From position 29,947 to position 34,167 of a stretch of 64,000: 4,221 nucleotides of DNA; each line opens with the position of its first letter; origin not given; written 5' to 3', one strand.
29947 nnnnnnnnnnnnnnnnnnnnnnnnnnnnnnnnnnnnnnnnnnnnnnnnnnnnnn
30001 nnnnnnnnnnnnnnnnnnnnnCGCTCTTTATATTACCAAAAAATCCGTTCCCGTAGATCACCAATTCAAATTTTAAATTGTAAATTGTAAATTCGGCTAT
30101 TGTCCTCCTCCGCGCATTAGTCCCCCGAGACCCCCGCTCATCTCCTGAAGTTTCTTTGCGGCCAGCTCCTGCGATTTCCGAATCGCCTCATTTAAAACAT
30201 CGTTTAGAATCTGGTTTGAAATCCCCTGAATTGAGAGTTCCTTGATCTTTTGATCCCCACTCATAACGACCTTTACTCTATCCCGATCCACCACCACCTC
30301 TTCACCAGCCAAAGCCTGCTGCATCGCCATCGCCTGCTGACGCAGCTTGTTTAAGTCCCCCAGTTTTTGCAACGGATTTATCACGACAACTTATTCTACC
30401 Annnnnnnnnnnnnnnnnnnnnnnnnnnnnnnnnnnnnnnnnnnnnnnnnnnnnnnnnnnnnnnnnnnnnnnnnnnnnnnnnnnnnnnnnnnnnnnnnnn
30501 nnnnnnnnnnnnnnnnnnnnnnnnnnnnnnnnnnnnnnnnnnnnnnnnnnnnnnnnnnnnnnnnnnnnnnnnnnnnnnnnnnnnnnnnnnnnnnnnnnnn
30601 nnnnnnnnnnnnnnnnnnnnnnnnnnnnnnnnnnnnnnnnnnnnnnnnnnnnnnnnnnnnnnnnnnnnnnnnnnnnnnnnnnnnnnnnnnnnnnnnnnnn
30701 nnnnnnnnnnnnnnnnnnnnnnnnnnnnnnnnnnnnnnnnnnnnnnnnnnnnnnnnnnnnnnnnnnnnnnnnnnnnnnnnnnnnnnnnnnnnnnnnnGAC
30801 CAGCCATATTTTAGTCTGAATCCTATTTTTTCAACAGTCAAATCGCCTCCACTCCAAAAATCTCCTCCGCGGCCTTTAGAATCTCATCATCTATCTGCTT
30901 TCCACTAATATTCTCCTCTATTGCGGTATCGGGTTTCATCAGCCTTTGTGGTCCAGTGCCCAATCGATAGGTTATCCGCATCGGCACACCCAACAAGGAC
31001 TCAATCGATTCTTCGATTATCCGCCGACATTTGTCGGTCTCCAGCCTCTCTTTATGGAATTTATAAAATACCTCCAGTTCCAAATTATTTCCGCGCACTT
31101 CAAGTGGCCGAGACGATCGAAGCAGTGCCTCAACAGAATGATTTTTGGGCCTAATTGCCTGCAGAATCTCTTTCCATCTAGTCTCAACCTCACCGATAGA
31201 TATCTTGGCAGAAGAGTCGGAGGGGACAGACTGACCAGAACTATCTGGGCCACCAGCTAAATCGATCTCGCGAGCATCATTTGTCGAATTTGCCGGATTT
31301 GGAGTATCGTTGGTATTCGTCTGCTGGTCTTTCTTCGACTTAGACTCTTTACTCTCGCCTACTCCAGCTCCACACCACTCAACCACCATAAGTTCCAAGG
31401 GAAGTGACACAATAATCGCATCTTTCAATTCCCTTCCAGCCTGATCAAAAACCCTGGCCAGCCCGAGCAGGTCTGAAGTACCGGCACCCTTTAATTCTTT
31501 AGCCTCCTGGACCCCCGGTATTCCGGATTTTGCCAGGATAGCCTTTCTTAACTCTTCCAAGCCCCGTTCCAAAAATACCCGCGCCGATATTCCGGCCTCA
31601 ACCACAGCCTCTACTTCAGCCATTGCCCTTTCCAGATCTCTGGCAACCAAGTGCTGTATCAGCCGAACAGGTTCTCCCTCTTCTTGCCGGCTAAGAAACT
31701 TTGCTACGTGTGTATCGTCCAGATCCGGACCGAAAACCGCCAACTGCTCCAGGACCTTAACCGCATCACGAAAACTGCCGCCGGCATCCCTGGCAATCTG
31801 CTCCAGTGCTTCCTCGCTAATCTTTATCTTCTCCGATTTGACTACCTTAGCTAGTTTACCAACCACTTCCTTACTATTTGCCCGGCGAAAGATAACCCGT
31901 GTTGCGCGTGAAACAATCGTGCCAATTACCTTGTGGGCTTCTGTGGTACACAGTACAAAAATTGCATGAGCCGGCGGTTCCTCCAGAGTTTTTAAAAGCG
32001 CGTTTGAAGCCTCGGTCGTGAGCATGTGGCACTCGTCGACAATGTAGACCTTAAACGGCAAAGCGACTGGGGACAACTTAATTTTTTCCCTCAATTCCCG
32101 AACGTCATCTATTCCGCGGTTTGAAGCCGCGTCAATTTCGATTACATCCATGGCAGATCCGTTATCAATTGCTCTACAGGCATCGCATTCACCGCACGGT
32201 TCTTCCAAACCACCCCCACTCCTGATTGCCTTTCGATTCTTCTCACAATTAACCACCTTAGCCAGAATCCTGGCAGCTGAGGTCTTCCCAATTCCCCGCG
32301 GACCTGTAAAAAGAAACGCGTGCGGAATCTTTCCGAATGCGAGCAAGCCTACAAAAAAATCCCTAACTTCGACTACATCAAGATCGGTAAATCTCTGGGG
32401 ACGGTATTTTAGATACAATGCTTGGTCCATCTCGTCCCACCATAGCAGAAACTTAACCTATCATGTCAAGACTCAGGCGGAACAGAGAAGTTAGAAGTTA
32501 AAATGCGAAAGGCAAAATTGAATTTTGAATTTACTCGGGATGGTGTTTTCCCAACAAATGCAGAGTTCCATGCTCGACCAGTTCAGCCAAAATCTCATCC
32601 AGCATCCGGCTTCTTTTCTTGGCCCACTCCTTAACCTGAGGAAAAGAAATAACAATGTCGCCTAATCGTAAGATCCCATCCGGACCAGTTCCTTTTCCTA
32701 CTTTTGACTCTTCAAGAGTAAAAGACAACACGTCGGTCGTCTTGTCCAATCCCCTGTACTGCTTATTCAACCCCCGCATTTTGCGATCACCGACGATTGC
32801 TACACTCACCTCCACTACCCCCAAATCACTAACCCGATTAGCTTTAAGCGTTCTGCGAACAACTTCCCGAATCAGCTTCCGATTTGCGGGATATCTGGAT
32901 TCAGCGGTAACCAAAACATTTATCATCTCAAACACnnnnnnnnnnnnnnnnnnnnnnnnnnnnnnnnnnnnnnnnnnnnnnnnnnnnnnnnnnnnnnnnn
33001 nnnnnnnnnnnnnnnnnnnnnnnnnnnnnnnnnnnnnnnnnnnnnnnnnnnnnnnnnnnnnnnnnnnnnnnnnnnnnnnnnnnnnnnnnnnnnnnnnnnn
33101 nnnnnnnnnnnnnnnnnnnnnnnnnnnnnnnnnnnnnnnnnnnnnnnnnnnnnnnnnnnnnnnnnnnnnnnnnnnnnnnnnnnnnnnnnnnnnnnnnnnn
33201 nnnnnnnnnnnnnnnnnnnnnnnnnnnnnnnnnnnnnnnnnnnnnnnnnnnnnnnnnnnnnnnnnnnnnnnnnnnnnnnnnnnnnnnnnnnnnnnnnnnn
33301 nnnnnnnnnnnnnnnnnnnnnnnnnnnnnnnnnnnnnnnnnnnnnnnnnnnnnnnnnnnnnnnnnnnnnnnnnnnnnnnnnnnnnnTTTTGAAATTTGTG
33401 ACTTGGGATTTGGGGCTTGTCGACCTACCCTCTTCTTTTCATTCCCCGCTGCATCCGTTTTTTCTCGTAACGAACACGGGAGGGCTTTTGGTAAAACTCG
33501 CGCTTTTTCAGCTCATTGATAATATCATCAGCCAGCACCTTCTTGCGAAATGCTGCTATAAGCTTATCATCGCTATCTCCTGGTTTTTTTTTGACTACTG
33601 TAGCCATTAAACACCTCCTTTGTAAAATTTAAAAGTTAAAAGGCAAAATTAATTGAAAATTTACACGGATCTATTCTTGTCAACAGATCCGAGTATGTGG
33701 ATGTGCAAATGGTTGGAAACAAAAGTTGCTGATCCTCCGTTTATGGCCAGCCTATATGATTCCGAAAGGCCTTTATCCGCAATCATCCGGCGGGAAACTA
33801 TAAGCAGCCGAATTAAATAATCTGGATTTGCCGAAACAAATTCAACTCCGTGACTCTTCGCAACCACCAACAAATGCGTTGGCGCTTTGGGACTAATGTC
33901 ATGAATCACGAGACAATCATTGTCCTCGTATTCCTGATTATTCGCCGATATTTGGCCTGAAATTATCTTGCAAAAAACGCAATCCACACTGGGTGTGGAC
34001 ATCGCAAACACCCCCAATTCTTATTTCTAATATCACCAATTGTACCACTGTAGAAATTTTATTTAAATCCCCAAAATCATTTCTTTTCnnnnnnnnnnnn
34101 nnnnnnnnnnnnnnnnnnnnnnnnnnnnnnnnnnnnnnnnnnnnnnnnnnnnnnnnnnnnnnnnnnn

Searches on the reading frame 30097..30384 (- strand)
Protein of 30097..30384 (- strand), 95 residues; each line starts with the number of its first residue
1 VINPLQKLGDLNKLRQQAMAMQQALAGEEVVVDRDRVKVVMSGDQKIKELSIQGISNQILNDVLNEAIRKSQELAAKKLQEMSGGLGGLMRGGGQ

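Call 10: search_protein_families(library=pfam, proteins=[window:30097-30384:-])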
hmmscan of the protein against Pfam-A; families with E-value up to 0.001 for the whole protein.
window:30097-30384:- (95 aa): 1 family
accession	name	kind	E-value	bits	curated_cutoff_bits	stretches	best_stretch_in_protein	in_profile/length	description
PF02575.21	YbaB_DNA_bd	-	1.5e-07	31.9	25.5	1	11-86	4-90/91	YbaB/EbfC DNA-binding family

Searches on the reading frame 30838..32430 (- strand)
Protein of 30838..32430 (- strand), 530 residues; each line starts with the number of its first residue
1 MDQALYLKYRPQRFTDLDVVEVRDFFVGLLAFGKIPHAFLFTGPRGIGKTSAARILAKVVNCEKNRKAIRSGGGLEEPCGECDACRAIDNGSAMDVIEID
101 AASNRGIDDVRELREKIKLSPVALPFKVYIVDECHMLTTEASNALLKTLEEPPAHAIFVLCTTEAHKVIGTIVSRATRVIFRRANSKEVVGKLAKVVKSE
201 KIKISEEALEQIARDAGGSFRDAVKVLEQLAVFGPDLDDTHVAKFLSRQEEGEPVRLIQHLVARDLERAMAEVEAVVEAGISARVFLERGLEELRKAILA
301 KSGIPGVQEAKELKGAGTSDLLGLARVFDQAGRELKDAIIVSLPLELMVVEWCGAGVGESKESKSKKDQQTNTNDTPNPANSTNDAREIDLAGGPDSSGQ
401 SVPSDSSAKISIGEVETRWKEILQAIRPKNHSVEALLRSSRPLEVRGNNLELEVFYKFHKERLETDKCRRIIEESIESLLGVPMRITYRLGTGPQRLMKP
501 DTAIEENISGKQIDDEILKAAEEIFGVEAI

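Call 10: search_protein_families(library=pfam, proteins=[window:30838-32430:-])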
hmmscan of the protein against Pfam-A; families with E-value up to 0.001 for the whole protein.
window:30838-32430:- (530 aa): 5 families
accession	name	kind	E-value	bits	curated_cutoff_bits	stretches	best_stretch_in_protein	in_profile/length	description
PF13177.12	DNA_pol3_delta2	-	9.2e-40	136.7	27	1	26-183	9-159/161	DNA polymerase III, delta subunit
PF22608.2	DNAX_ATPase_lid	-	4.9e-09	36.3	27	1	189-234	2-47/49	DNA polymerase III clamp loader subunit, ATPase lid domain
PF20964.2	DnaX_C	-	5.7e-09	36.4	26.2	1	408-493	5-90/113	DNA polymerase III subunit tau, C-terminal domain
PF00004.35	AAA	-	8.4e-08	33.2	21.2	1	40-181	2-128/131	ATPase family associated with various cellular activities (AAA)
PF21960.2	RCF1-5-like_lid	-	3.8e-06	27.2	27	1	193-230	3-41/43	RCF1/5-like, AAA+ ATPase lid domain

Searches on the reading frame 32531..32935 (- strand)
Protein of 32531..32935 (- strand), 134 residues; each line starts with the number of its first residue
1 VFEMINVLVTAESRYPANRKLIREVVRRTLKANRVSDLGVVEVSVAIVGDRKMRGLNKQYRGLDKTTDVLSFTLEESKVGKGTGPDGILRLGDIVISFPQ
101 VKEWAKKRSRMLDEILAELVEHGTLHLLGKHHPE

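Call 10: search_protein_families(library=pfam, proteins=[window:32531-32935:-])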
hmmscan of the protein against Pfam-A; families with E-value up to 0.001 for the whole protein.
window:32531-32935:- (134 aa): 1 family
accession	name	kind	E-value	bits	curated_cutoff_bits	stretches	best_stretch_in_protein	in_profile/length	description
PF02130.23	YbeY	-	2.4e-25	89.3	25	1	18-132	7-109/129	Endoribonuclease YbeY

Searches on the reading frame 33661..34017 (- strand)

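Call 10: search_protein_families(library=pfam, proteins=[window:33661-34017:-])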
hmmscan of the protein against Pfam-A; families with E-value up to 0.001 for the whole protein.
window:33661-34017:- (118 aa): 2 families
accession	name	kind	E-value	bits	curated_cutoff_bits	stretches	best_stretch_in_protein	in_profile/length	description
PF01230.28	HIT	-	4e-16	59.9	21.5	1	30-111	10-95/98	HIT domain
PF11969.13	DcpS_C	-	6.5e-13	49.6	24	1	13-111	2-102/114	Scavenger mRNA decapping enzyme C-term binding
